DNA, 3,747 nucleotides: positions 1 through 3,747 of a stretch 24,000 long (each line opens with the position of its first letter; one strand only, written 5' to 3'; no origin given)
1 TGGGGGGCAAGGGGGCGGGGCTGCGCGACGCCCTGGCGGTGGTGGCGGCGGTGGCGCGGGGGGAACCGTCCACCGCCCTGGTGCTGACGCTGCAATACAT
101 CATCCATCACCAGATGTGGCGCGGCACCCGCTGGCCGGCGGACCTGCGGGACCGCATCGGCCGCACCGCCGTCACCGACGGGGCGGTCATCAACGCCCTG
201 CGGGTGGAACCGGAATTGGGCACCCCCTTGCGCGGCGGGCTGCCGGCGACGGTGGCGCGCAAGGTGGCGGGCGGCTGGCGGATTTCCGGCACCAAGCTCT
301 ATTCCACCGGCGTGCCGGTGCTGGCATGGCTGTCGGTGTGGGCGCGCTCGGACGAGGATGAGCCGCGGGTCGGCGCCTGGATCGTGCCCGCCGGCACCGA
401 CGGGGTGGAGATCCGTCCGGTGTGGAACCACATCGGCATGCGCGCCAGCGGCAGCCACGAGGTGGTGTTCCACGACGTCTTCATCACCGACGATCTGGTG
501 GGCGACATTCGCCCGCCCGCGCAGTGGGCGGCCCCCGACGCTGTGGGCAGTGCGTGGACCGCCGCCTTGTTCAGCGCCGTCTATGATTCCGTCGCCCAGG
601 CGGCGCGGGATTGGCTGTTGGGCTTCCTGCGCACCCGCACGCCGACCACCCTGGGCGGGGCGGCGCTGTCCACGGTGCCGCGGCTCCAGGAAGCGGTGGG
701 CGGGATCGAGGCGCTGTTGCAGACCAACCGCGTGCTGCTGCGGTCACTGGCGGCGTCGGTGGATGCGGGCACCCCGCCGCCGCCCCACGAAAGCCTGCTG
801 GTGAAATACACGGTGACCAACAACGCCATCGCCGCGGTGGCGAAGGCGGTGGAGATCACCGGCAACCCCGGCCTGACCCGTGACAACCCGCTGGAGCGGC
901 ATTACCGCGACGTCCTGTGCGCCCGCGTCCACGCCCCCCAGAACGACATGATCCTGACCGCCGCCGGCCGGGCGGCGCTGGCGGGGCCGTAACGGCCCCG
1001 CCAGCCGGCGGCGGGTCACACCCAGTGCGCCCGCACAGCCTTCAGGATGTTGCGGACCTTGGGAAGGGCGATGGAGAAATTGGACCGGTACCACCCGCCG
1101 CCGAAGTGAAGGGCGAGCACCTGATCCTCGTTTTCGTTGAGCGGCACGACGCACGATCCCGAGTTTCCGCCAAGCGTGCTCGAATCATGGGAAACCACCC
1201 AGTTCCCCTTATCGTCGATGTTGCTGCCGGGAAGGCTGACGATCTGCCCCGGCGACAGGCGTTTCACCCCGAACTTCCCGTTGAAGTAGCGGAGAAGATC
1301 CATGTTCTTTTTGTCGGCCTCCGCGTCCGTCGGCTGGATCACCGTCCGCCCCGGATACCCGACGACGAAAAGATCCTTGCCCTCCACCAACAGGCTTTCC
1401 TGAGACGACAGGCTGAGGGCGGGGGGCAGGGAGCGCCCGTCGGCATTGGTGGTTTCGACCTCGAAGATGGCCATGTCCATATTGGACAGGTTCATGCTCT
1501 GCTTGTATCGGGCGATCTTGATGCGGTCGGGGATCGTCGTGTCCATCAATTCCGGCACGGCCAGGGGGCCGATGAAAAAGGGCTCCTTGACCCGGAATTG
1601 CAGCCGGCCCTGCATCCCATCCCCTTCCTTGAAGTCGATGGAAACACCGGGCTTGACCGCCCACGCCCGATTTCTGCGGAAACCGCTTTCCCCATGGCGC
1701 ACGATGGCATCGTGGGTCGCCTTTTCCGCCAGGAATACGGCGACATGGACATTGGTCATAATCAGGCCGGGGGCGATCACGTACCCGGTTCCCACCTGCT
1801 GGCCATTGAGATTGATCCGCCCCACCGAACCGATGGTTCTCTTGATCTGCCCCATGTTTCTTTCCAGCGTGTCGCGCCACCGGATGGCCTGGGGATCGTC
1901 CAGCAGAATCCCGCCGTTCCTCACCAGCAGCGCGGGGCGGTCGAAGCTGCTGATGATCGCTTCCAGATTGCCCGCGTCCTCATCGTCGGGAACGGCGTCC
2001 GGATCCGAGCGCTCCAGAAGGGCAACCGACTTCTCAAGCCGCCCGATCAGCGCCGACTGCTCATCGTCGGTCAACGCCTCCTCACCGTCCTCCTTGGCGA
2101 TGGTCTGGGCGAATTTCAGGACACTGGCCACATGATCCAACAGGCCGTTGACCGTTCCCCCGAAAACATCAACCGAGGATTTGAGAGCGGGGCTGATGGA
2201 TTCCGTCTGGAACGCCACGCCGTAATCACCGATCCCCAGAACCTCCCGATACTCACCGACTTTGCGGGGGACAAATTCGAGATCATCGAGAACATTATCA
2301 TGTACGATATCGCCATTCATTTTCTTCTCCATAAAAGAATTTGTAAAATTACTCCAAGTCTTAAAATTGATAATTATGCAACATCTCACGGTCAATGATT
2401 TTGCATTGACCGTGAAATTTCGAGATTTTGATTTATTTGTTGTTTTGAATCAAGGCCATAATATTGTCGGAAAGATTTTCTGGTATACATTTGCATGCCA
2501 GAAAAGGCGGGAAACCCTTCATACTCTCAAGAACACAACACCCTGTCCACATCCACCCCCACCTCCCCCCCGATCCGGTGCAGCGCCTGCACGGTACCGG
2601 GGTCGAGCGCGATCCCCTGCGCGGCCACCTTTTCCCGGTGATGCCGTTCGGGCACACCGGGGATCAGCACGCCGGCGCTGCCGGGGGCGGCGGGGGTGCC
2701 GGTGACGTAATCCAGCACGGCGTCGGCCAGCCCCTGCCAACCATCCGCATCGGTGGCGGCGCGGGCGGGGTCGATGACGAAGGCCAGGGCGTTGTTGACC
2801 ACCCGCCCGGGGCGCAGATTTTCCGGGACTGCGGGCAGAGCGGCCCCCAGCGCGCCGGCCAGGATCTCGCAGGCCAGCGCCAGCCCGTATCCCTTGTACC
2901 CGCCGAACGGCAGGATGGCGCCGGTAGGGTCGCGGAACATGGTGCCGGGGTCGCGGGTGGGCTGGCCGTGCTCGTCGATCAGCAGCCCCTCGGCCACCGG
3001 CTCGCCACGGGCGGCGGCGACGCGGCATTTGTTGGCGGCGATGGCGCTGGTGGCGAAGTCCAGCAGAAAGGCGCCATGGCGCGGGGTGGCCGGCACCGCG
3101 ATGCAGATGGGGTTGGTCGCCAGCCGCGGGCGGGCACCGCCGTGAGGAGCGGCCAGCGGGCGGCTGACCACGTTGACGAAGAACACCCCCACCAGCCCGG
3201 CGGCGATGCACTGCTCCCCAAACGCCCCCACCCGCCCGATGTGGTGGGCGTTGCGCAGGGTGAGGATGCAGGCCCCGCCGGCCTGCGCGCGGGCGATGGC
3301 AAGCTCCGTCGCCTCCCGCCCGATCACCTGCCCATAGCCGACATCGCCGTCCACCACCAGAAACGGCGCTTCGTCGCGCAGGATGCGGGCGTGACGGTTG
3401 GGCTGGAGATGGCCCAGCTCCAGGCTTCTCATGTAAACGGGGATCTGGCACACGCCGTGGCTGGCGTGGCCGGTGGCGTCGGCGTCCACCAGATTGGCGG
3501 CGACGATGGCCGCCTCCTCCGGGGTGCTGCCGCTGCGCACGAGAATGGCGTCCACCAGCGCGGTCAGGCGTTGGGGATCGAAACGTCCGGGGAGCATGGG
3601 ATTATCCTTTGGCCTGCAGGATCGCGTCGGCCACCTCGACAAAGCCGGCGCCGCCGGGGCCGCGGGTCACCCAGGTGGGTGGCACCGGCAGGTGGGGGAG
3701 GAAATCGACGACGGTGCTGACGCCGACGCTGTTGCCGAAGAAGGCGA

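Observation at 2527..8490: TauABC-type importer in one cluster with a ThrC-like PLP enzyme, a HAD phosphatase and an Ldh_2 dehydrogenase: candidate undescribed organosulfonate route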

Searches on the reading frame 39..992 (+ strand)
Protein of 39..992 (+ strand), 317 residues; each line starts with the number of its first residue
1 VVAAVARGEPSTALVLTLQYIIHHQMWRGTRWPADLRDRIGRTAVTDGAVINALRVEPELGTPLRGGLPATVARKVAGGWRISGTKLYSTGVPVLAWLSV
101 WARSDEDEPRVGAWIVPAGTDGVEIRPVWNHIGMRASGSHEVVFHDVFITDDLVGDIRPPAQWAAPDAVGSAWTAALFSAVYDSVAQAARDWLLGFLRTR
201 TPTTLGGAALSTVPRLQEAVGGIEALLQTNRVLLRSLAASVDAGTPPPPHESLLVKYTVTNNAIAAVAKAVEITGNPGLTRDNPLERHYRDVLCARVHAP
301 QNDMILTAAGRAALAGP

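Call 53: search_protein_families(library=ncbifam, proteins=[window:39-992:+], max_evalue=1e-10)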
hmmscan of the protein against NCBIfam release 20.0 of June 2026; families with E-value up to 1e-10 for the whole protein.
window:39-992:+ (317 aa): 8 families
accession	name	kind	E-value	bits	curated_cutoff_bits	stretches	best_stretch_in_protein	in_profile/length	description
NF043006.1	CyhCrbnylCoADH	equivalog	2.1e-19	69.8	650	1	4-302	75-364/380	cyclohexane-1-carbonyl-CoA dehydrogenase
TIGR04022.1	sulfur_SfnB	equivalog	9e-18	64.3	430.9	1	74-299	136-366/391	SfnB family sulfur acquisition oxidoreductase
NF042439.1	SulpropCoADesulf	equivalog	9.6e-16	57.5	600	1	70-292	125-349/379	3-sulfinopropanoyl-CoA desulfinase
NF045629.1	monooxsub_HsaA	equivalog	1.8e-14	53.3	450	1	69-301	110-360/383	3-hydroxy-9,10-secoandrosta-1,3,5(10)-triene-9,17-dione monooxygenase oxygenase subunit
NF042972.1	AcrlCoAredClosAcrC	equivalog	4.8e-13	48.5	640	1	5-293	76-356/378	acryloyl-CoA reductase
NF053553.1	prodigi_MBC_PigA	equivalog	9.2e-12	44.8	500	1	57-304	129-370/381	prodigiosin MBC biosynthesis dehydrogenase PigA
NF045652.1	ProlPCPDhRedW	equivalog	1.2e-11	44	650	1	70-307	135-367/376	L-prolyl-[peptidyl-carrier protein] dehydrogenase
NF002885.1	PRK03354.1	equivalog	7.9e-11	41.6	540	0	46-314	114-374/378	crotonobetainyl-CoA dehydrogenase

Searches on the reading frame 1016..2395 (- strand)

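Call 52: search_protein_families(library=pfam, proteins=[window:1016-2395:-])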
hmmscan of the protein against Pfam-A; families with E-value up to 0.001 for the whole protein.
window:1016-2395:- (459 aa): 1 family
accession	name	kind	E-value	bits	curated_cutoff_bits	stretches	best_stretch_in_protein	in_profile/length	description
PF13365.12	Trypsin_2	-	3.9e-09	37.8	27.6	1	202-417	1-135/144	Trypsin-like peptidase domain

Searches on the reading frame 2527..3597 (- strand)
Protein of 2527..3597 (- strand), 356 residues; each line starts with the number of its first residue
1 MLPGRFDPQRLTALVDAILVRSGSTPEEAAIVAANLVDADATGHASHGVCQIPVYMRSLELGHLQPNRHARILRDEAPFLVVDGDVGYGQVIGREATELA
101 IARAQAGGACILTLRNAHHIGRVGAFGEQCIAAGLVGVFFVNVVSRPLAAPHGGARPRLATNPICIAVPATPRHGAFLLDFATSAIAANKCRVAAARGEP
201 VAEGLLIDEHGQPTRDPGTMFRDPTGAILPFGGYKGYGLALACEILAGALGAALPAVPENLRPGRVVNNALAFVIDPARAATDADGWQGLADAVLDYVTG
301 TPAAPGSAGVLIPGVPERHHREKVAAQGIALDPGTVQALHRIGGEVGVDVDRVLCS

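Call 5: search_protein_families(library=pfam, proteins=[window:2527-3597:-])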
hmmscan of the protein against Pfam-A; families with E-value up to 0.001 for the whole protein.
window:2527-3597:- (356 aa): 1 family
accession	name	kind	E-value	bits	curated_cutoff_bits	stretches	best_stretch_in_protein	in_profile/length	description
PF02615.19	Ldh_2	-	1.8e-95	320.4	38.8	1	7-339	2-332/333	Malate/L-lactate dehydrogenase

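Call 6: search_protein_families(library=ncbifam, proteins=[window:2527-3597:-])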
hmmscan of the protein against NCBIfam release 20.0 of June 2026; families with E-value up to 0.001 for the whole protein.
window:2527-3597:- (356 aa): 5 families
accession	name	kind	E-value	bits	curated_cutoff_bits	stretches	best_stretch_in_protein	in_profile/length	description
NF007504.0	PRK10098.1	equivalog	2.2e-108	362.2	336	1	5-351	6-349/360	malate/lactate/ureidoglycolate dehydrogenase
NF040650.1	sulfolac_dhydr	equivalog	3e-58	197.6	500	1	11-351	8-338/339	L-sulfolactate dehydrogenase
NF011599.0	PRK15025.1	equivalog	3.5e-37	128.4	356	1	8-331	5-323/349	ureidoglycolate dehydrogenase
TIGR03175.1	AllD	equivalog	8.5e-37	127.1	496.2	1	8-331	5-323/349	ureidoglycolate dehydrogenase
NF009750.0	PRK13260.1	equivalog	3.1e-33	115.3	316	1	10-333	7-323/332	3-dehydro-L-gulonate 2-dehydrogenase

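Call 13: search_solved_structures(query=window:2527-3597:-, max_evalue=1e-10)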
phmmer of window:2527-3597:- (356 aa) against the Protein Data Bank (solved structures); distinct sequences matched with E-value up to 1e-10: 13.
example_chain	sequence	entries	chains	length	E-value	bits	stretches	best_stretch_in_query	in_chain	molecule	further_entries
2g8y_A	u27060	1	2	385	1.1e-72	248.5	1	5-349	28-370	Malate/L-lactate dehydrogenases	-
2x06_A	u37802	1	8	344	2.4e-53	184.9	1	11-351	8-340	L-SULFOLACTATE DEHYDROGENASE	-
1vbi_A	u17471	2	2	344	1.9e-41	145.8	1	10-348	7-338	Type 2 malate/lactate dehydrogenase | malate/L-lactate dehydrogenase family protein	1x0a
1v9n_A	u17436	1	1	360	1.1e-40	143.3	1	8-252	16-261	Malate dehydrogenase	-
3uoe_A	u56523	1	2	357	1.5e-35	126.4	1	5-332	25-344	Dehydrogenase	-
1wtj_A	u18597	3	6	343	7.3e-34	120.9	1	11-280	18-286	ureidoglycolate dehydrogenase | delta1-piperideine-2-carboxylate reductase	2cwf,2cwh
1xrh_A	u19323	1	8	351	1.7e-30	109.8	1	9-332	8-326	Ureidoglycolate Dehydrogenase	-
4h8a_A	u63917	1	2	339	1.8e-30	109.7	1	9-332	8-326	Ureidoglycolate dehydrogenase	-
4fjs_A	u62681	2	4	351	1.9e-30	109.6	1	9-332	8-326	Ureidoglycolate dehydrogenase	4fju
1nxu_A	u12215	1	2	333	1.1e-24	90.6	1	9-315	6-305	Hypothetical oxidoreductase yiaK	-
1s20_A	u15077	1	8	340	1.2e-24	90.6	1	9-316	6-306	Hypothetical oxidoreductase yiaK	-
1z2i_A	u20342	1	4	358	2.6e-21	79.6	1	17-342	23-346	malate dehydrogenase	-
3i0p_A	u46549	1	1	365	2.9e-21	79.4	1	17-252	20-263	Malate dehydrogenase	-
